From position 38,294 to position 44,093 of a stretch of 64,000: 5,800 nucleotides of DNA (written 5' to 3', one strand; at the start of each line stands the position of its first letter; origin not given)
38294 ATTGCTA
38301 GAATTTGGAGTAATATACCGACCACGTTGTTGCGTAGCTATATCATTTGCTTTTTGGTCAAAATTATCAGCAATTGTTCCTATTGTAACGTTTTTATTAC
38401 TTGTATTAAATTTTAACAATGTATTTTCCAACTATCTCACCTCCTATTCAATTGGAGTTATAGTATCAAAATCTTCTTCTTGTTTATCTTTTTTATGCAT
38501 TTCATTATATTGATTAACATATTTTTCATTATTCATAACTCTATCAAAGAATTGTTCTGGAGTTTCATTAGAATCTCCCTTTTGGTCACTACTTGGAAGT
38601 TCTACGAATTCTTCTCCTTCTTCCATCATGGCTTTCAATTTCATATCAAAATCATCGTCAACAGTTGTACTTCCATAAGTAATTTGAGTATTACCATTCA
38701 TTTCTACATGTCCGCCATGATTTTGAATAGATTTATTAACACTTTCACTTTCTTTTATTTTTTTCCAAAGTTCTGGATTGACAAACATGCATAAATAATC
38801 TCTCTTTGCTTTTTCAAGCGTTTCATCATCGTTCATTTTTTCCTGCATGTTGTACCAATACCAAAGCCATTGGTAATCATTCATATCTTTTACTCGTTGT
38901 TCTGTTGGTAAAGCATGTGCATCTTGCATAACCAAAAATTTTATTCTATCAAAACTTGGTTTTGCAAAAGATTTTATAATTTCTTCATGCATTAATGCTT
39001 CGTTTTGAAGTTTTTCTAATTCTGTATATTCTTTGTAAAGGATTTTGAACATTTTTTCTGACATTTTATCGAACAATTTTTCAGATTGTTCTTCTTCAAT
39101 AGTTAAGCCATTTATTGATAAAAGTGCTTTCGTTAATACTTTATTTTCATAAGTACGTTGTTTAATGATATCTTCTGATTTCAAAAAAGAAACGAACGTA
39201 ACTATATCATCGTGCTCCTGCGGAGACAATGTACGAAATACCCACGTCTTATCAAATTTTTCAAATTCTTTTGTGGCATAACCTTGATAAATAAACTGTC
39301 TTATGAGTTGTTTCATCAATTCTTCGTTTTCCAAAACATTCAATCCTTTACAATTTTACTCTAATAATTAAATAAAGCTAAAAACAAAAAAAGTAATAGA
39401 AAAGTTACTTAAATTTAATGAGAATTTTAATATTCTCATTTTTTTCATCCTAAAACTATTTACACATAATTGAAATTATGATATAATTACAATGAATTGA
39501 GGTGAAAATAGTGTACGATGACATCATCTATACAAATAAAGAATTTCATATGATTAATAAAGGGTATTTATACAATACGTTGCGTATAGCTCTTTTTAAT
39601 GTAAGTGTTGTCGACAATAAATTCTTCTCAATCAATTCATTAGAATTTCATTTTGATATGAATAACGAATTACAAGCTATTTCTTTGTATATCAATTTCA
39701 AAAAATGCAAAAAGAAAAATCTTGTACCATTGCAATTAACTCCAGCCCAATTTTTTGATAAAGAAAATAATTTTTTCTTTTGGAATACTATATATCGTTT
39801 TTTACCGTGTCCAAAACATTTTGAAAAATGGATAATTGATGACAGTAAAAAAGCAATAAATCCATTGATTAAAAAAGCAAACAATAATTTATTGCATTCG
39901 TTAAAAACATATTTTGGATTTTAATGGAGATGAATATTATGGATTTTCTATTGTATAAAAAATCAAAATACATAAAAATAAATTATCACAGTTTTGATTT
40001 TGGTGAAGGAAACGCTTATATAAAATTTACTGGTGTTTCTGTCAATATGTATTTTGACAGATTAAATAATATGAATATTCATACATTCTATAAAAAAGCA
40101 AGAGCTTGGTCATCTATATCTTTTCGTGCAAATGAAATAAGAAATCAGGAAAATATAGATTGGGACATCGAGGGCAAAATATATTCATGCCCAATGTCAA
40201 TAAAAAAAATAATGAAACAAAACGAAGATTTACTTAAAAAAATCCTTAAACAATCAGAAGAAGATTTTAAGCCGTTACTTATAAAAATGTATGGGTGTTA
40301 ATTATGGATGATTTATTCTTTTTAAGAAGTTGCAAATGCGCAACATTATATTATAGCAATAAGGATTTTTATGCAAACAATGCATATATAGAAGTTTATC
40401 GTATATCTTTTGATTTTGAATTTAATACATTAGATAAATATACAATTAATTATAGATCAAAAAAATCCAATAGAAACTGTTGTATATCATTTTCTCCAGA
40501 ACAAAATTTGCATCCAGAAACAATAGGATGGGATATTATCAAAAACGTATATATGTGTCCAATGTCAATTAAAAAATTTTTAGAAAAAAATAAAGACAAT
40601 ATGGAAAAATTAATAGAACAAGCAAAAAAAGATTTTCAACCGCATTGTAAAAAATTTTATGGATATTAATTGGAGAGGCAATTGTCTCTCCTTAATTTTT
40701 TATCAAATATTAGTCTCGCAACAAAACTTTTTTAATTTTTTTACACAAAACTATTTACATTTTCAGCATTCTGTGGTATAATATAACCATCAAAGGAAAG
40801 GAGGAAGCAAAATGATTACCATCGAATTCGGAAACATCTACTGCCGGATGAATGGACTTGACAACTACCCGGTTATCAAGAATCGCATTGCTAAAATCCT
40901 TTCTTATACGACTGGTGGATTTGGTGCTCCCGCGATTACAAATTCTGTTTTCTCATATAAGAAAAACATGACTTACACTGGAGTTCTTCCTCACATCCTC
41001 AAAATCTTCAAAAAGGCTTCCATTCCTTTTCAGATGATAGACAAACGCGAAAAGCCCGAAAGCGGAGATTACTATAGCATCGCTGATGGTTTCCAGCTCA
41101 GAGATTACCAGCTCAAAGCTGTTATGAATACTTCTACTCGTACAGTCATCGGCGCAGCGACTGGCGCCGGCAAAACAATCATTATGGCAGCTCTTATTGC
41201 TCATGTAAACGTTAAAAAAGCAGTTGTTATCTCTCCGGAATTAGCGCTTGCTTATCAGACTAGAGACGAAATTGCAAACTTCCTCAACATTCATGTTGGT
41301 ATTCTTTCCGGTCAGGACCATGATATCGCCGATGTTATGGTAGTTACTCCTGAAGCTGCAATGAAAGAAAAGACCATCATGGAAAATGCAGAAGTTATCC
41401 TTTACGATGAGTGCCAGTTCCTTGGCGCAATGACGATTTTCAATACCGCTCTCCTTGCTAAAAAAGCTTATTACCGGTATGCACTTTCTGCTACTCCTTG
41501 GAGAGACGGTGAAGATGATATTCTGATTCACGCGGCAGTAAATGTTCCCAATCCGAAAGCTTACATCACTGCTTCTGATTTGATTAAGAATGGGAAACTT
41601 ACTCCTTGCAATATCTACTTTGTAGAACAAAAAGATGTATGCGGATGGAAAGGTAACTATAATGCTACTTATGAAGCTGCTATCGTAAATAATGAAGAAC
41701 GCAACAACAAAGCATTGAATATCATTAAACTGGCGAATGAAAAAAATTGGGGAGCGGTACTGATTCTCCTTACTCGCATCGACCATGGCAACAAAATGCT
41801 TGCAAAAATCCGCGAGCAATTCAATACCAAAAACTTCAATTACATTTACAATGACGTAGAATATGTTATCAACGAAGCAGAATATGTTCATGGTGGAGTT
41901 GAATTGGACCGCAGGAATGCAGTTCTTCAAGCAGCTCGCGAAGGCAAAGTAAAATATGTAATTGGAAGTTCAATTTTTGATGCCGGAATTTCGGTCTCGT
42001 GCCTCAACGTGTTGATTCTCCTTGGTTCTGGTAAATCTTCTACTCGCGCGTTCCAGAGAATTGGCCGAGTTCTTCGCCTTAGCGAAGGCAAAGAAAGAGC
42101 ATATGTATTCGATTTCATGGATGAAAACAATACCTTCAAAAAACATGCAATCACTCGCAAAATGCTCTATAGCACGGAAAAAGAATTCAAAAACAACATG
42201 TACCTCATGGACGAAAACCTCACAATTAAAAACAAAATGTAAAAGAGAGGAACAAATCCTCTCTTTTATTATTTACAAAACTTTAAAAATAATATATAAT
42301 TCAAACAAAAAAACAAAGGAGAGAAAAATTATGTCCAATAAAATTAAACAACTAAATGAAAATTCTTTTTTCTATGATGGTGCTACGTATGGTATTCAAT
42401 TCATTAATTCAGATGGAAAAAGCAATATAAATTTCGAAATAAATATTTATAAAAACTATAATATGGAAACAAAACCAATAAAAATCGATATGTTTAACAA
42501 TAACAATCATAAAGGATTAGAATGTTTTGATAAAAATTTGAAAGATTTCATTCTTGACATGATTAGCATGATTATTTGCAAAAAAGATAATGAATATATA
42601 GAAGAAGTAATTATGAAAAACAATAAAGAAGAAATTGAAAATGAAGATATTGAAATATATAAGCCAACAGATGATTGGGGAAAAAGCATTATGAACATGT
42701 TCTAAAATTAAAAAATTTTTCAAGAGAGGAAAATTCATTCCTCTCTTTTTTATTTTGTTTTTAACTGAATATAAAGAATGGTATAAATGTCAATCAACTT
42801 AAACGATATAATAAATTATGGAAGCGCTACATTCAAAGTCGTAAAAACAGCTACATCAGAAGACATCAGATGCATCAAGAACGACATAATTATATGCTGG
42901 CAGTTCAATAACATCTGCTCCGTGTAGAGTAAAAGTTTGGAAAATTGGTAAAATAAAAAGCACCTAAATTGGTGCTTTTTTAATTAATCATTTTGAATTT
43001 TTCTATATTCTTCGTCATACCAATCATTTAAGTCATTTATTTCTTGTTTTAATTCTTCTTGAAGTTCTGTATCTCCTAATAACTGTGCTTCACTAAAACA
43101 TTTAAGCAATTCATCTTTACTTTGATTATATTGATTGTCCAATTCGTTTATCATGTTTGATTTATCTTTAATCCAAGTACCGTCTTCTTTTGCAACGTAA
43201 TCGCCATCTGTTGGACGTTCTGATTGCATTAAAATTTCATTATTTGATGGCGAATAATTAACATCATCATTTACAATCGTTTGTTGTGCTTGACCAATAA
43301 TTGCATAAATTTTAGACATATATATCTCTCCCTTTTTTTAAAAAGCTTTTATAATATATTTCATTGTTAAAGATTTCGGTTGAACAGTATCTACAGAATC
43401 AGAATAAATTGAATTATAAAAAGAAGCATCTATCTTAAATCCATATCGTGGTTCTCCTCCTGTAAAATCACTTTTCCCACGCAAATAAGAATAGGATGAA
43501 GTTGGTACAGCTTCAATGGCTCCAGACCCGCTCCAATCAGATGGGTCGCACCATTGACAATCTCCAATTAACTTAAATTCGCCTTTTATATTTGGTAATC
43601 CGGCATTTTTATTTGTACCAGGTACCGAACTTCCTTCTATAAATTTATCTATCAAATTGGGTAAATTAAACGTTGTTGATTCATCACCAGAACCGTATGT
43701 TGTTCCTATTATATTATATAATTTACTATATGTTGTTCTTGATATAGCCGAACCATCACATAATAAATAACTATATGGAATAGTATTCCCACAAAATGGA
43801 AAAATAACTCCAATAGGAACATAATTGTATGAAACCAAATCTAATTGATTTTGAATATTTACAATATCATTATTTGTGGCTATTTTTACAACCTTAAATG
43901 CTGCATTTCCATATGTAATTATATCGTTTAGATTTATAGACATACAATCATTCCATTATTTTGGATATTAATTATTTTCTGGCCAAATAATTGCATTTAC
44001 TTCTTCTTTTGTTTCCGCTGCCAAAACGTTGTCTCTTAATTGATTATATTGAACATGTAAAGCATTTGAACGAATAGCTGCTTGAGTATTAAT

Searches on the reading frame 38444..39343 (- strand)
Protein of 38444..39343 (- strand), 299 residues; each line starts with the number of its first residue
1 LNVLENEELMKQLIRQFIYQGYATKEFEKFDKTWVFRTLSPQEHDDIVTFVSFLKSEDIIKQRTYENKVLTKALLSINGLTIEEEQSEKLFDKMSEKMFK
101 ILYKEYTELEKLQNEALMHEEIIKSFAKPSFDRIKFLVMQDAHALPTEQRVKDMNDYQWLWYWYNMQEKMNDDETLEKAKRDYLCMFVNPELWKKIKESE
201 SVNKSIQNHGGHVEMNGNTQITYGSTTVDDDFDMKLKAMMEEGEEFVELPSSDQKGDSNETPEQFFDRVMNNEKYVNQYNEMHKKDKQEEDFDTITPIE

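Call 11: search_protein_families(library=phrogs, proteins=[window:38444-39343:-], max_evalue=0.001)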
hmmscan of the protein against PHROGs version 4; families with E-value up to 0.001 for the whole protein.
window:38444-39343:- (299 aa): 0 families

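Call 45: search_protein_families(library=pfam, proteins=[window:38444-39343:-], max_evalue=0.1)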
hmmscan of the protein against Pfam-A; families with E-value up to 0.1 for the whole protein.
window:38444-39343:- (299 aa): 2 families
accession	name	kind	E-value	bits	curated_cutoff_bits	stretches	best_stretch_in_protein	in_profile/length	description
PF13224.11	DUF4032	-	0.027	14.8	23.8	1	60-184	50-159/163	Domain of unknown function (DUF4032)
PF06229.18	FRG1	-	0.066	13.4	27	1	39-133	90-188/189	FRG1-like domain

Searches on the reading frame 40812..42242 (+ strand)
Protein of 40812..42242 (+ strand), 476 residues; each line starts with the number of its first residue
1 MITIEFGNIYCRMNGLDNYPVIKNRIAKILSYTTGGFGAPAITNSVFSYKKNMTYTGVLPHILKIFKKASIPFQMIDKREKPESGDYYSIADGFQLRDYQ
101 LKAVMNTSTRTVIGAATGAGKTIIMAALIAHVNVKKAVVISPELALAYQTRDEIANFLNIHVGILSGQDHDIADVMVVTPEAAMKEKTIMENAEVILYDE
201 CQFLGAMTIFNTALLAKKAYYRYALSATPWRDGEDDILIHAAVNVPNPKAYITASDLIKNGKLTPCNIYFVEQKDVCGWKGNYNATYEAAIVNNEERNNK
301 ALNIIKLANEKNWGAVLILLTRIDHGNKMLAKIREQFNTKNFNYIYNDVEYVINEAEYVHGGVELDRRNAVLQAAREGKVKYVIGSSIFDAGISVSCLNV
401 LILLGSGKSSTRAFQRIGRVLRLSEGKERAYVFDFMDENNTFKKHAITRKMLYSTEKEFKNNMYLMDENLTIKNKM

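Call 12: search_protein_families(library=phrogs, proteins=[window:40812-42242:+], max_evalue=0.001)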
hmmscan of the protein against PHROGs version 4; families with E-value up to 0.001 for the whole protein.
window:40812-42242:+ (476 aa): 6 families
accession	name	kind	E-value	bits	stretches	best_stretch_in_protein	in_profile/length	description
phrog_16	-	DNA, RNA and nucleotide metabolism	1.4e-68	233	1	20-457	222-615/986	DNA helicase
phrog_9690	-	DNA, RNA and nucleotide metabolism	3.6e-54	184.9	1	163-460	9-298/306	DNA helicase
phrog_16259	-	DNA, RNA and nucleotide metabolism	6.3e-21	76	1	46-208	54-240/330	DNA helicase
phrog_62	-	DNA, RNA and nucleotide metabolism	7e-13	47.9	1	86-235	687-855/1881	DNA helicase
phrog_6819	-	DNA, RNA and nucleotide metabolism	1.1e-07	31.7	1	100-400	28-307/645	Holliday junction branch migration helicase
phrog_17901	-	DNA, RNA and nucleotide metabolism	7.9e-06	27.3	1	386-453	18-91/109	DNA helicase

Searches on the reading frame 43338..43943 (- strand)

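Call 12: search_protein_families(library=phrogs, proteins=[window:43338-43943:-], max_evalue=0.001)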
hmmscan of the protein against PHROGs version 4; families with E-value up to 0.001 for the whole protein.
window:43338-43943:- (201 aa): 24 families
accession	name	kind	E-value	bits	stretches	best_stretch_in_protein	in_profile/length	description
phrog_19618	-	tail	3.1e-19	70.2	1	33-106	127-200/387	tail collar protein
phrog_9116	-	tail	8.2e-19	68.7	1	42-101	59-118/455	tail protein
phrog_523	-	tail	2.6e-17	63.8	1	15-201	459-638/673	tail collar fiber protein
phrog_25747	-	tail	1.2e-15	57.6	1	45-104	681-740/901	tail fiber protein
phrog_1858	-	tail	3.2e-15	56.2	1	31-201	127-294/1018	tail fiber protein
phrog_327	-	tail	1.6e-09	38.7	1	25-200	292-441/618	tail protein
phrog_31611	-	tail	6.4e-09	36.4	1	45-103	167-225/385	tail collar protein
phrog_38759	-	unknown function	2.9e-08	33.7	1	50-104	761-817/920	-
phrog_4711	-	unknown function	5.6e-08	33.8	0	78-121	172-215/296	-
phrog_14307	-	unknown function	9.3e-08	32.9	1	36-106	42-102/137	-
phrog_6256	-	tail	2.3e-07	31.2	1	39-107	286-344/686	tail fiber protein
phrog_4591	-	tail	3.4e-07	31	1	43-125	14-76/429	short tail fiber protein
phrog_12846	-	tail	2.1e-06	27.8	1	25-199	138-303/552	tail fiber protein; Ig-domain containing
phrog_7765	-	unknown function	2.5e-05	23.7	0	16-79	316-380/578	-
phrog_3100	-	tail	3.3e-05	25.3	1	26-104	202-270/382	tail fiber protein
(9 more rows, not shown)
